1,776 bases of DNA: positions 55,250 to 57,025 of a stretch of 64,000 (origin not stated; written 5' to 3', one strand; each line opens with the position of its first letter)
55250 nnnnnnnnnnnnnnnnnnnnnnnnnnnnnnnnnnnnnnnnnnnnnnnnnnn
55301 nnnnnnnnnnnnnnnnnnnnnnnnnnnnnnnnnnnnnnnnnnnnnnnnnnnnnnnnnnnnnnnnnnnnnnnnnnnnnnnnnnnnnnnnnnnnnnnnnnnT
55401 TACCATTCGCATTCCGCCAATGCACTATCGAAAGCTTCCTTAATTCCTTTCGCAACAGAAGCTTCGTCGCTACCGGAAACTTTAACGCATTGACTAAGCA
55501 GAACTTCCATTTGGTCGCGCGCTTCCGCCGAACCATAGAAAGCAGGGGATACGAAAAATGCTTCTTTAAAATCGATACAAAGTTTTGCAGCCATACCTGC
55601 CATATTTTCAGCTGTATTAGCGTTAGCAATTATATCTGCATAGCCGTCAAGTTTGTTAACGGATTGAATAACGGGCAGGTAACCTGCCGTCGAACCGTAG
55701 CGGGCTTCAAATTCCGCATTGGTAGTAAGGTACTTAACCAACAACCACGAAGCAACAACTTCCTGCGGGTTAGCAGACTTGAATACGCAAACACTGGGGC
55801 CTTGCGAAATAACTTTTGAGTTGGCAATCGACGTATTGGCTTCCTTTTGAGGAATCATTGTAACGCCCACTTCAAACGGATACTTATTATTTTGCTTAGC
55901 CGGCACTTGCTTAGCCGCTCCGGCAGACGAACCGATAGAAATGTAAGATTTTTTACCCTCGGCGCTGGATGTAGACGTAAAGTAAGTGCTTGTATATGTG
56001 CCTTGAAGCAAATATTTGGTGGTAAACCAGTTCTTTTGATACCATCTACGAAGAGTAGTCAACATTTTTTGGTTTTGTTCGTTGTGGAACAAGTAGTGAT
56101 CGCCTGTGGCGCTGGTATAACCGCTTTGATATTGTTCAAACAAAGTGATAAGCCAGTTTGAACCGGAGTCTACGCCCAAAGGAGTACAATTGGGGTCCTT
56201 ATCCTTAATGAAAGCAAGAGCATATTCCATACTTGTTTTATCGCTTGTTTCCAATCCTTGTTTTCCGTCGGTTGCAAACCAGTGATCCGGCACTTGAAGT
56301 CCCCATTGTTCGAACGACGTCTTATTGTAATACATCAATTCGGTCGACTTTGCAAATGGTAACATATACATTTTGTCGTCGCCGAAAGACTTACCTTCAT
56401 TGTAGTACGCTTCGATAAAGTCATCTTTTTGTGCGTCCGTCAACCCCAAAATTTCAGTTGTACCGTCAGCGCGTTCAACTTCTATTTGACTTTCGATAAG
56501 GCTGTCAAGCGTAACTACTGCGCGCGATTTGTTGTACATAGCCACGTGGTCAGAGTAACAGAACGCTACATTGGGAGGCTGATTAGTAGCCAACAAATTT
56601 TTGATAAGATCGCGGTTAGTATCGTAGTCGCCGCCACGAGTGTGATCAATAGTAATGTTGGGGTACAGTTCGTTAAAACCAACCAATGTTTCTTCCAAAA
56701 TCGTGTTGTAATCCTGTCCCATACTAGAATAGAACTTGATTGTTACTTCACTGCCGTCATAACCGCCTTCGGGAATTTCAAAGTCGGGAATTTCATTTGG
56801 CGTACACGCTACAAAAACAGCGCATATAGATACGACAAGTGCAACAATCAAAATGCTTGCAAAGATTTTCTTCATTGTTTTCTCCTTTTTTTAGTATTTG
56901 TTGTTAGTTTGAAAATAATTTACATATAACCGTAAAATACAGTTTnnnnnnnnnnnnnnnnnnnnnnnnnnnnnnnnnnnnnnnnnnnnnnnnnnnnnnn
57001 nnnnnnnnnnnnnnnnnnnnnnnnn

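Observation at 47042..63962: Candidate extracellular nucleic-acid harvesting island: SNase lipoprotein inside a CUT1 ABC importer operon, with a 5'-nucleotidase lipoprotein and an nrnA-nrnA-surE operon alongside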

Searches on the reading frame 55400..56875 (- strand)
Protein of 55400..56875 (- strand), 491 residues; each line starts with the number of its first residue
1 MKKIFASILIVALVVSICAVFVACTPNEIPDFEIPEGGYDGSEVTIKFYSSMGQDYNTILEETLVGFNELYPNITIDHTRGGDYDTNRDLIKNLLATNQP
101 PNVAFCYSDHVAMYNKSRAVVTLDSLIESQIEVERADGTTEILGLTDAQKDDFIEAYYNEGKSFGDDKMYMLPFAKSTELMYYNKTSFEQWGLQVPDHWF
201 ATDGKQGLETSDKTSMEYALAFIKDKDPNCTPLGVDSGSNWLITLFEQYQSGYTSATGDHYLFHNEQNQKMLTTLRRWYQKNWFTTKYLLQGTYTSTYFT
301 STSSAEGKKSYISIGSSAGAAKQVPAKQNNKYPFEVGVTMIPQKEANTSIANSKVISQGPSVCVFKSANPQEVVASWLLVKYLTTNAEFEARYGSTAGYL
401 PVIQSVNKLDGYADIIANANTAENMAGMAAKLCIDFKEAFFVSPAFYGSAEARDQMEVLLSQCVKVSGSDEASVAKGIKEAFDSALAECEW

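Call 4: search_protein_families(library=pfam, proteins=[window:55400-56875:-], max_evalue=0.01)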
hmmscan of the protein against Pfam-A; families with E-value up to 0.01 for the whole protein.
window:55400-56875:- (491 aa): 1 family
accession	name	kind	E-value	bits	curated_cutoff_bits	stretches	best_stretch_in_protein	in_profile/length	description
PF01547.30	SBP_bac_1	-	7.2e-12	46.3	26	1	59-387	13-304/307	Bacterial extracellular solute-binding protein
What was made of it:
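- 55400..56875 (-): Substrate-binding lipoprotein, CUT1 family, U3GBP/UgpB branch. SBP_bac_1 (call 4); lipobox VFVAC.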

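Call 14: find_homologous_proteins(query=window:55400-56875:-)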
Query window:55400-56875:- (491 aa): 5746 proteins with E <= 0.001 among 8000 candidates; the best 120 are listed.
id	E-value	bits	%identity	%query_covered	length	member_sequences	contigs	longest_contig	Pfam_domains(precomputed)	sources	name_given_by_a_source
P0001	0.0e+0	1117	100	100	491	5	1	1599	PF01547.31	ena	-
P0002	2.0e-274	929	82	100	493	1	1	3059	PF01547.31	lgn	-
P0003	5.0e-274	927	81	100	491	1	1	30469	PF01547.31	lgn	-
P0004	1.0e-270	916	80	100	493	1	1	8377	PF13416.12,PF01547.31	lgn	-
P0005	5.5e-267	904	79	100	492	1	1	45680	PF13416.12,PF01547.31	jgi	-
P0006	1.6e-236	804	72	100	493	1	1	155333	PF01547.31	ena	-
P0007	4.7e-236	802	73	100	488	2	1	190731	PF01547.31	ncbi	-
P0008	2.9e-235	799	73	100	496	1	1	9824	PF13416.12,PF01547.31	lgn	-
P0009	3.4e-234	796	72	100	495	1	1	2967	PF13416.12,PF01547.31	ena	-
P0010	5.5e-234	795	71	100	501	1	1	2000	PF01547.31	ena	-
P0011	6.7e-234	795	72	100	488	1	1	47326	PF01547.31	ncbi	-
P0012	2.8e-233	793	72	100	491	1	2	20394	PF01547.31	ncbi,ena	-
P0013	2.1e-231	787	71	100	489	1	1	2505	PF01547.31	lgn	-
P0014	8.4e-231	785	71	100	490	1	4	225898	PF01547.31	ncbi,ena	-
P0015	1.8e-229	780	71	100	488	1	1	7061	PF01547.31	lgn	-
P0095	1.6e-145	504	50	100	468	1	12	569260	PF13416.12,PF01547.31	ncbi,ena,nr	ncbi:aBC-type transport system substrate-binding component [Anaerotruncus sp. CAG:390]|nr:aBC-type t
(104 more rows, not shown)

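Call 15: find_encoding_contigs(protein=P0095, flank=10000, max_places=2)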
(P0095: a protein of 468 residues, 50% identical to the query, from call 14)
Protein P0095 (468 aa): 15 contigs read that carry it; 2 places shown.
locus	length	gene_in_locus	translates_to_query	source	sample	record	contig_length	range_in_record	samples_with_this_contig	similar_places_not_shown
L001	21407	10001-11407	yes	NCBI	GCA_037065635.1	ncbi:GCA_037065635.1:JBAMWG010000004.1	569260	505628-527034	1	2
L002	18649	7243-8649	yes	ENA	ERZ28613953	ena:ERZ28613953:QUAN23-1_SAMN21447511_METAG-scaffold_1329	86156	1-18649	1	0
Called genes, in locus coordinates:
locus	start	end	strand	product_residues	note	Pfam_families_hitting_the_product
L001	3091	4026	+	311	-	PF00294:PfkB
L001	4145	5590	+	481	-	PF00884:Sulfatase, PF01663:Phosphodiest (faint)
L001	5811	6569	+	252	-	PF06271:RDD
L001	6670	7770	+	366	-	PF00005:ABC_tran, PF13304:AAA_21 (faint)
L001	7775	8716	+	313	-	PF00528:BPD_transp_1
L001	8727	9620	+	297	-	PF00528:BPD_transp_1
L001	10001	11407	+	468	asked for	PF01547:SBP_bac_1, PF13416:SBP_bac_8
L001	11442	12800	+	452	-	PF00565:SNase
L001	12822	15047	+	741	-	PF01336:tRNA_anti-codon (faint), PF20578:aBig_2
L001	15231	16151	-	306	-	-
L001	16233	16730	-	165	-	PF04138:GtrA_DPMS_TM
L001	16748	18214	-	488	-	PF01406:tRNA-synt_1e, PF01921:tRNA-synt_1f (faint), PF09334:tRNA-synt_1g (faint), PF23493:CysS_C (weak)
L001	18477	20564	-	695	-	PF02518:HATPase_c, PF00204:DNA_gyraseB, PF01751:Toprim, PF00986:DNA_gyraseB_C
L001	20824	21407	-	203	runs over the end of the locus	-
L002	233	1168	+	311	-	PF00294:PfkB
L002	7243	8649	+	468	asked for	PF01547:SBP_bac_1, PF13416:SBP_bac_8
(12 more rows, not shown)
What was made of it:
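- In L001 a sulfatase/phosphodiesterase-family gene sits upstream (call 15).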

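Call 16: find_encoding_contigs(protein=P0007, flank=10000, max_places=2)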
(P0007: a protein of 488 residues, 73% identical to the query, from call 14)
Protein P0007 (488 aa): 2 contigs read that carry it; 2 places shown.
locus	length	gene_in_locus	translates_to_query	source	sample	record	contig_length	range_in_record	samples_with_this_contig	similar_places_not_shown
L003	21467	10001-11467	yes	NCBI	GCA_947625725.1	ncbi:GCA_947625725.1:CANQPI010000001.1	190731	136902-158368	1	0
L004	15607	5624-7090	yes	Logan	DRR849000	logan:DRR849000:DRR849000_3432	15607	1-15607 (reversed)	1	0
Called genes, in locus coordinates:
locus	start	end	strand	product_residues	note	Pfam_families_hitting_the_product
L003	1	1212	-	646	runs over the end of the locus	PF00009:GTP_EFTU, PF01926:MMR_HSR1 (weak), PF03144:GTP_EFTU_D2, PF22042:EF-G_D2 (weak), PF00679:EFG_C, PF21018:BipA_C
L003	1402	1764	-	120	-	-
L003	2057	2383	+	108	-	PF13240:Zn_Ribbon_1 (weak), PF13828:DUF4190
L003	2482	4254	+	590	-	PF13230:GATase_4 (weak), PF13522:GATase_6, PF13537:GATase_7, PF01380:SIS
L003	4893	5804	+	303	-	PF06271:RDD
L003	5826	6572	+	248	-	-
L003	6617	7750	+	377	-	PF00005:ABC_tran, PF13304:AAA_21 (faint), PF17850:CysA_C_terminal (weak)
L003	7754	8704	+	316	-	PF00528:BPD_transp_1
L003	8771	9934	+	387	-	PF00528:BPD_transp_1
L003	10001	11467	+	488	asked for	PF01547:SBP_bac_1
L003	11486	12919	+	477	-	PF00565:SNase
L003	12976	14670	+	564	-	-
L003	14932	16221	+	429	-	PF10509:GalKase_gal_bdg, PF00288:GHMP_kinases_N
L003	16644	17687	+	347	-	PF02661:Fic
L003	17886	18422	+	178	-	PF12844:HTH_19, PF13560:HTH_31, PF01381:HTH_3, PF13443:HTH_26 (weak), PF07883:Cupin_2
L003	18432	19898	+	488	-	PF00005:ABC_tran, PF08402:TOBE_2 (weak)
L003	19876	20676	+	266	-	PF00528:BPD_transp_1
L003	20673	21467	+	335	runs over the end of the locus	PF00528:BPD_transp_1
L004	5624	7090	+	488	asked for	PF01547:SBP_bac_1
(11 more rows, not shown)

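Call 20: search_solved_structures(query=window:55400-56875:-, max_evalue=0.01)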
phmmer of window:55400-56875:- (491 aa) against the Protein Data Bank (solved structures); distinct sequences matched with E-value up to 0.01: 24.
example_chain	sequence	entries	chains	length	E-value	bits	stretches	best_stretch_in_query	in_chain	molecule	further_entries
7c0y_A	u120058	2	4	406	4.7e-06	28.9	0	58-196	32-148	Sugar ABC transporter, periplasmic sugar-binding protein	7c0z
7c0x_A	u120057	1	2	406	5.7e-06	28.6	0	58-196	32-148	Sugar ABC transporter, periplasmic sugar-binding protein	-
7c0f_A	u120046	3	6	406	5.9e-06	28.5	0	58-196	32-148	Sugar ABC transporter, periplasmic sugar-binding protein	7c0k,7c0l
7c16_A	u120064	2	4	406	6.6e-06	28.4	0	58-196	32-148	Sugar ABC transporter, periplasmic sugar-binding protein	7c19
7c0v_A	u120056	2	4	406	7.8e-06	28.1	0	58-196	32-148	Sugar ABC transporter, periplasmic sugar-binding protein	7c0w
7c0o_A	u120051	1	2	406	1.3e-05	27.3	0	60-196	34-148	Sugar ABC transporter, periplasmic sugar-binding protein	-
7c0t_A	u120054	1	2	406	1.5e-05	27.1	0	60-196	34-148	Sugar ABC transporter, periplasmic sugar-binding protein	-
7c0u_A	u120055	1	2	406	1.5e-05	27.1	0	58-196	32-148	Sugar ABC transporter, periplasmic sugar-binding protein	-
7c0r_A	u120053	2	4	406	2.9e-05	26.2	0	163-196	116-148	Sugar ABC transporter, periplasmic sugar-binding protein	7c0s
7c14_A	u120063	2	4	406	3e-05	26.2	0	58-196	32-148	Sugar ABC transporter, periplasmic sugar-binding protein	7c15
9h0n_A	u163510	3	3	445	0.00016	23.8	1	39-200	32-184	Extracellular solute-binding protein, family 1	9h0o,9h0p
9lff_A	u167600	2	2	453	0.00049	22.2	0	166-201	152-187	SN-glycerol-3-phophate ABC transporter, periplasmic SN-glycerol-3-phosphate-binding protei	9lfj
2hq0_A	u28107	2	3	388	0.0005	22.1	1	162-200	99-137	Sugar ABC transporter, sugar-binding protein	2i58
2hfb_A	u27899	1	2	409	0.00057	22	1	162-200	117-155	Sugar ABC transporter, sugar-binding protein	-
2heu_A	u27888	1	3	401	0.00059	21.9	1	162-200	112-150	Sugar ABC transporter, sugar-binding protein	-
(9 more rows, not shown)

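Call 29: search_protein_families(library=ncbifam, proteins=[window:55400-56875:-], max_evalue=0.01)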
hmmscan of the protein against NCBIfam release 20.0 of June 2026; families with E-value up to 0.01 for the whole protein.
window:55400-56875:- (491 aa): 3 families
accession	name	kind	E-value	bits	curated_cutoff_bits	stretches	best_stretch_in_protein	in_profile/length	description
NF008211.0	PRK10974.1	equivalog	6.9e-10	38.1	411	1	44-422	27-374/439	sn-glycerol-3-phosphate ABC transporter substrate-binding protein UgpB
TIGR03850.1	bind_CPR_0540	equivalog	2.5e-06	26.4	299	1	7-199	6-181/437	carbohydrate ABC transporter substrate-binding protein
NF045826.1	lipo_P68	equivalog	0.0063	15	200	0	1-185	1-170/669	P68 family surface lipoprotein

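Call 35: find_related_loci(query=A1, collection=genome_contigs, flank=10000)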
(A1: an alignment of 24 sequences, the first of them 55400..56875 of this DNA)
Query A1 (491 aa) in genome_contigs; peptide patterns used: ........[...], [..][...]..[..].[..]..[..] (x = any residue, [..] = any of these).
599 stretches matched a pattern (row limit reached: there are more); 591 encode a relative of the query (tblastn E <= 1e-3); the best 80 are kept; 80 distinct loci.
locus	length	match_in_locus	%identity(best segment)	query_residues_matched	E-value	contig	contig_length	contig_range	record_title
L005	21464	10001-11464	73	1-491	0e+0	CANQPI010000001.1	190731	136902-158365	MAG: uncultured Clostridia bacterium isolate Lapin-012__bin2 genome assembly, contig: Lapin-012__NODE_78_length_190731_c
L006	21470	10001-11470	71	1-491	0e+0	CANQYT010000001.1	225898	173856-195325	MAG: uncultured Clostridia bacterium isolate Lapin-015__bin24 genome assembly, contig: Lapin-015__NODE_17_length_225898_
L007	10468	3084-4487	51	1-491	2e-160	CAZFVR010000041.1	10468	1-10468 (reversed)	MAG TPA_asm: uncultured Ruminococcus sp. isolate SRP350583_co2_380 genome assembly, contig: NODE_9562_length_10468_cov_1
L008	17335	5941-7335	51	1-491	4e-158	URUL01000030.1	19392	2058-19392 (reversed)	uncultured Ruminococcus sp. isolate UMGS1362 genome assembly, contig: NODE_743_length_19392_cov_4.672483, whole genome s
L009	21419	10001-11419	51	1-491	2e-157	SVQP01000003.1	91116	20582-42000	MAG: Oscillospiraceae bacterium isolate SIG620 NODE_1446_length_91116_cov_2.992878, whole genome shotgun sequence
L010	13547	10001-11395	50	2-491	3e-155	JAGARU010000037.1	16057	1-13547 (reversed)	MAG: Clostridia bacterium isolate RGIG8715 Water_deer_Colon-4__c94521, whole genome shotgun sequence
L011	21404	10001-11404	51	1-491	5e-155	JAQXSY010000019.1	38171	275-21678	MAG: Bacillota bacterium isolate SUG1495 k141_1242005, whole genome shotgun sequence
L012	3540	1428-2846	50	2-491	4e-161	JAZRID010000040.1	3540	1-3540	MAG: Oscillospiraceae bacterium isolate T1900045476_YK20190170.MAGScoT_cleanbin_000091 SGB_7275_k141_1058610, whole geno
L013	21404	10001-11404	51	1-491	1e-154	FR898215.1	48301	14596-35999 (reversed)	Eubacterium sp. CAG:841 genomic scaffold, scf47, whole genome shotgun sequence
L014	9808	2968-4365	51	2-491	4e-154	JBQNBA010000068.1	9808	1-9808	MAG: Sphaerochaetaceae bacterium isolate A30_bin.25 NODE_2319_length_9808_cov_3.953245, whole genome shotgun sequence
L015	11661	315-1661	52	23-491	5e-154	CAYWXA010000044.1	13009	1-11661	MAG TPA_asm: uncultured Oscillospiraceae bacterium isolate SRP315200_co2_427 genome assembly, contig: NODE_5971_length_1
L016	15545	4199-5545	51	19-491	6e-154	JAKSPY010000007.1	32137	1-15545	MAG: Clostridia bacterium isolate Horse_feces215 MAG215_7, whole genome shotgun sequence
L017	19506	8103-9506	50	1-491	5e-154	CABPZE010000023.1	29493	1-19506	MAG TPA_asm: uncultured Anaerotruncus sp. isolate MGYG-HGUT-00371 genome assembly, contig: GUT_GENOME008042_23, whole ge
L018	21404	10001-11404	50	2-491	2e-153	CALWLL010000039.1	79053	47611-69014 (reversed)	MAG: uncultured Agathobacter sp. isolate E09__bin289 genome assembly, contig: E09__k127_1671954, whole genome shotgun se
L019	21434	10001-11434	49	1-491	2e-153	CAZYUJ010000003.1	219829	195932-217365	MAG TPA_asm: uncultured Oscillospiraceae bacterium isolate SRP315200_co1_1 genome assembly, contig: NODE_6_length_219829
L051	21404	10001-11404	49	2-489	2e-150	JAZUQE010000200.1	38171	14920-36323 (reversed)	MAG: Faecousia sp. isolate T1900044860_TS20190326.MAGScoT_cleanbin_000019 SGB_3096_k141_450667, whole genome shotgun seq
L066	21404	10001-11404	50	3-491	6e-149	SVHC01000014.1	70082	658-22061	MAG: Clostridiales bacterium isolate SIG374 NODE_9447_length_70082_cov_1.953527, whole genome shotgun sequence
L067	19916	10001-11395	50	2-491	6e-149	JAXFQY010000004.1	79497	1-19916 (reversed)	MAG: Eubacteriales bacterium isolate SUG2853 k141_2370845, whole genome shotgun sequence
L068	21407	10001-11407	49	1-491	4e-149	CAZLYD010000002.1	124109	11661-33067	MAG TPA_asm: uncultured Spirochaetaceae bacterium isolate SRP350583_co2_309 genome assembly, contig: NODE_97_length_1241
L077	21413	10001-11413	49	1-491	1e-148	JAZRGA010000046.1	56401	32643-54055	MAG: Eubacteriales bacterium isolate T1900045494_YK20190188.MAGScoT_cleanbin_000003 SGB_7403_k141_2022779, whole genome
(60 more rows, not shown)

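Call 45: search_protein_families(library=pfam, proteins=[L013:12799-14130:+, L051:12771-14579:+, L001:12816-15047:+, L068:12756-15473:+, L067:2180-3421:+, L066:5169-6029:+, L068:3702-4556:+, L077:3815-4939:-], max_evalue=0.05)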
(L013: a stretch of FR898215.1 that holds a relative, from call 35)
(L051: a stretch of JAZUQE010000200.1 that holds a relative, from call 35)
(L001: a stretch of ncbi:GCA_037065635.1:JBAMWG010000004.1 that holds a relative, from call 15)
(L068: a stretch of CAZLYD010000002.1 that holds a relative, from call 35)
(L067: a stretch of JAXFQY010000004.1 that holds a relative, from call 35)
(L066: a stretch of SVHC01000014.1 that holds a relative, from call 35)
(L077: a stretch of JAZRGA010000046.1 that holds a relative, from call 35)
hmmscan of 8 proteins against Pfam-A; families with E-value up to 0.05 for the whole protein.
L013:12799-14130:+ (443 aa): 3 families
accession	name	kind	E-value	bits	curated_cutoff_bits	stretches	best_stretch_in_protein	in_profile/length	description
PF02229.22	PC4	-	0.006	16.5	25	0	205-226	17-45/52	Transcriptional Coactivator p15 (PC4)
PF14157.12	YmzC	-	0.041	14.5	27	0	352-378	31-57/62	YmzC-like protein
PF13590.11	DUF4136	-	0.044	14.6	32.8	0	183-233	74-121/152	Domain of unknown function (DUF4136)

L051:12771-14579:+ (602 aa): 6 families
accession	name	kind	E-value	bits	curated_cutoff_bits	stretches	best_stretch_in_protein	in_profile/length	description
PF24473.1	CON_HrpB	-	2.3e-05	24.6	27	0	394-404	9-19/35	ATP-dependent RNA helicase HrpB, connector region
PF23586.2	Beta-prop_NWD2_C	-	0.00014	21.6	33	0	226-257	18-49/341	NWD2 C-terminal beta-propeller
PF16765.10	Pim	-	0.00092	19.7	24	0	410-435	37-62/91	Pesticin immunity protein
PF07430.17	PP1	-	0.0021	18.5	20.4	0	159-187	8-38/78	Phloem filament protein PP1 cystatin-like domain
PF10877.13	DUF2671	-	0.0074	16.6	23.2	0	382-404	57-79/89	Protein of unknown function (DUF2671)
PF23776.1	DUF7170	-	0.024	15.1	27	0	392-416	4-28/52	Protein of unknown function (DUF7170)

L001:12816-15047:+ (743 aa): 7 families
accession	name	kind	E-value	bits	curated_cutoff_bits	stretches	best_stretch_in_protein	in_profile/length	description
PF01336.31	tRNA_anti-codon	-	5e-13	49.2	27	2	668-737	2-69/75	OB-fold nucleic acid binding domain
PF20578.4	aBig_2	-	9.7e-11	41.8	27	1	370-436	23-87/89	Atrophied bacterial Ig domain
PF19135.5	DUF5818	-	5.6e-05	23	27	0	168-208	8-44/57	Protein of unknown function (DUF5818)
PF06258.17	Mito_fiss_Elm1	-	0.0019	17.8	27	1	55-149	144-237/304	Mitochondrial fission ELM1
PF02080.26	TrkA_C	-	0.003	17.8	27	0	709-729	43-63/71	TrkA-C domain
PF19099.5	DUF5786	-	0.0066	17.6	26.9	0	511-532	19-40/55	Family of unknown function (DUF5786)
PF19386.4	DUF5961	-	0.03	14.9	25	0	586-605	43-62/72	Family of unknown function (DUF5961)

L068:12756-15473:+ (905 aa): 4 families
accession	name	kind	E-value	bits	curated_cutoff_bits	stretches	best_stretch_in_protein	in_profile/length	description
PF20578.4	aBig_2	-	0.0029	17.8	27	1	370-436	23-88/89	Atrophied bacterial Ig domain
PF05404.17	TRAP-delta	-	0.0076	16.3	25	1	44-86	11-53/162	Translocon-associated protein, delta subunit precursor (TRAP-delta)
PF18012.7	PH_17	-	0.011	16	22.4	0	508-527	24-43/60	PH domain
PF05345.18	He_PIG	-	0.039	14.8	24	0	411-434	71-95/96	Putative Ig domain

L067:2180-3421:+ (413 aa): 2 families
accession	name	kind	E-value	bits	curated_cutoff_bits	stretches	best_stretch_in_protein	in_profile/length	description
PF01966.28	HD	-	4.3e-07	30.7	22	1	103-242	4-114/116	HD domain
PF13286.11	HD_assoc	-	5.3e-06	27.3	22.2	1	371-396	65-90/91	Phosphohydrolase-associated domain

L066:5169-6029:+ (286 aa): 2 families
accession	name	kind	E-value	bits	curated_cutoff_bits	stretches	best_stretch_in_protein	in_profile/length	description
PF02811.25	PHP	-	5.9e-14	53.2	26.4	1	8-94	1-90/164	PHP domain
PF20075.5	DUF6471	-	0.0039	17.5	26.8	0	91-127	4-40/65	Domain of unknown function (DUF6471)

L068:3702-4556:+ (284 aa): 3 families
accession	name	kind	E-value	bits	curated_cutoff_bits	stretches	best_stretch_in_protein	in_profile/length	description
PF02739.22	5_3_exonuc_N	-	4.9e-34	117.8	34.3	1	4-170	2-164/164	5'-3' exonuclease, N-terminal resolvase-like domain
PF01367.25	5_3_exonuc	-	5.9e-10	40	40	1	172-253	2-88/97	5'-3' exonuclease, C-terminal SAM fold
PF05991.17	NYN_YacP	-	0.0047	17.4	24.6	0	100-141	65-108/166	YacP-like NYN domain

L077:3815-4939:- (374 aa): 11 families
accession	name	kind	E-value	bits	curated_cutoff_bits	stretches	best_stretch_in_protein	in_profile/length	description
PF00625.27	Guanylate_kin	-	5.5e-22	78.8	25.2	1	196-368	4-179/182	Guanylate kinase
PF06941.18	NT5C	-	4.5e-16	59.7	24.8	1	10-177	5-175/180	5' nucleotidase, deoxy (Pyrimidine), cytosolic type C protein (NT5C)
PF20720.3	nSTAND3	-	0.0046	17.1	27.2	1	193-234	16-56/155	Novel STAND NTPase 3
PF13401.12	AAA_22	-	0.005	17.6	27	1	193-224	4-37/130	AAA domain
PF03193.22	RsgA_GTPase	-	0.0096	16.2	30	1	190-218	102-130/174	RsgA GTPase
PF00005.33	ABC_tran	-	0.014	16.5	25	1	194-220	11-37/137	ABC transporter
PF07728.20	AAA_5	-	0.015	15.7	22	0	197-223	2-28/139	AAA domain (dynein-related subfamily)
PF08477.19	Roc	-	0.022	15.4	27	0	197-224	2-29/119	Ras of Complex, Roc, domain of DAPkinase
PF01926.29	MMR_HSR1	-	0.022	15.3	21.9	0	197-238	2-42/113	50S ribosome-binding GTPase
PF00910.28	RNA_helicase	-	0.025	15.5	21.5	0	197-243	1-47/105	RNA helicase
PF13191.12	AAA_16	-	0.039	14.9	32.6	0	192-217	22-47/167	AAA ATPase domain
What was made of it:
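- The L001 lipoprotein has significant OB folds (call 45).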
